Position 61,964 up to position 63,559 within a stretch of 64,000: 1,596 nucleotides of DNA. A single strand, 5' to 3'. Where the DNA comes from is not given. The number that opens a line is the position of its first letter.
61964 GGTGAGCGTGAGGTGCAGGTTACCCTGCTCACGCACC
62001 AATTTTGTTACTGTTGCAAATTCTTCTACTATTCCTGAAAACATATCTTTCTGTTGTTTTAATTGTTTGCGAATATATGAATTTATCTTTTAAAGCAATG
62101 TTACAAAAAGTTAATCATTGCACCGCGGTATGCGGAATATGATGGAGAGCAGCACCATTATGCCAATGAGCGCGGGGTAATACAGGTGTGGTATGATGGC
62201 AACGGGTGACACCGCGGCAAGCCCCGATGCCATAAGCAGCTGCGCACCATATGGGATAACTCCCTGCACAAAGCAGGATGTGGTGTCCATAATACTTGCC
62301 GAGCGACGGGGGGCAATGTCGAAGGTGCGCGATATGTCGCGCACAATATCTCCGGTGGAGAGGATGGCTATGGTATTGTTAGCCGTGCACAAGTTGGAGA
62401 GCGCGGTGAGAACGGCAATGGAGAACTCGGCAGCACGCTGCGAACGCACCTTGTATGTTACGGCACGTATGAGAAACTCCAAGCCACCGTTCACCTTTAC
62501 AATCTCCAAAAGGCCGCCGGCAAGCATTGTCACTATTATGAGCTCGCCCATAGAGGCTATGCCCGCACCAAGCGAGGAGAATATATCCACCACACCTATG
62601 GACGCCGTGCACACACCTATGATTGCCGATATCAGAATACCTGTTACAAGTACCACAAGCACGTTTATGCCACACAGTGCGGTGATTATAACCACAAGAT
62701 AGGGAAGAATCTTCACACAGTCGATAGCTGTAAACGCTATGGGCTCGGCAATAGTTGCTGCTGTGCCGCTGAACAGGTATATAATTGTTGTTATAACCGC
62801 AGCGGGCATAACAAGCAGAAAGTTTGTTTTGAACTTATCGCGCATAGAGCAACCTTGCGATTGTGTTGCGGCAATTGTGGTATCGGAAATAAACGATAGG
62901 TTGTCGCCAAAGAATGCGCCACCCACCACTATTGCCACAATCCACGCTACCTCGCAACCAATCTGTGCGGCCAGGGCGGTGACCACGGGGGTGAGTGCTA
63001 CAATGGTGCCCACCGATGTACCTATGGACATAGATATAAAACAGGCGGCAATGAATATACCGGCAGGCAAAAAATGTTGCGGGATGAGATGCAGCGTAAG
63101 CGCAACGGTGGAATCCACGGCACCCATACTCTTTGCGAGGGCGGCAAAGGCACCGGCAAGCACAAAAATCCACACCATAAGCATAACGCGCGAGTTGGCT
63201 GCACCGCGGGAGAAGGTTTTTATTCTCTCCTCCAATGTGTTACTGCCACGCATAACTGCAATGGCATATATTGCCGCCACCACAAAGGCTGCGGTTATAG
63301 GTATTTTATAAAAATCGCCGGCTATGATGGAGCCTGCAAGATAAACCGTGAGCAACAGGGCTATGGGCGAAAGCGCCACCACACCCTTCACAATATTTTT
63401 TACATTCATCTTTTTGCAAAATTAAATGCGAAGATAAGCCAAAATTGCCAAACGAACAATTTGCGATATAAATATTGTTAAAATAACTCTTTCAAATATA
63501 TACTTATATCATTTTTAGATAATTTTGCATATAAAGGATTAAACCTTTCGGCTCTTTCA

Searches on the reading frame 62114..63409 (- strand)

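Call 97: search_protein_families(library=pfam, proteins=[window:62114-63409:-], max_evalue=0.00001)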
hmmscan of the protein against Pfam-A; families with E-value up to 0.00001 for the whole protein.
window:62114-63409:- (432 aa): 1 family
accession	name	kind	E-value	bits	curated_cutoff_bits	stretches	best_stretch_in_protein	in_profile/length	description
PF03553.21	Na_H_antiporter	-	1.3e-28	100.6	23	2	17-215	102-302/303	Na+/H+ antiporter family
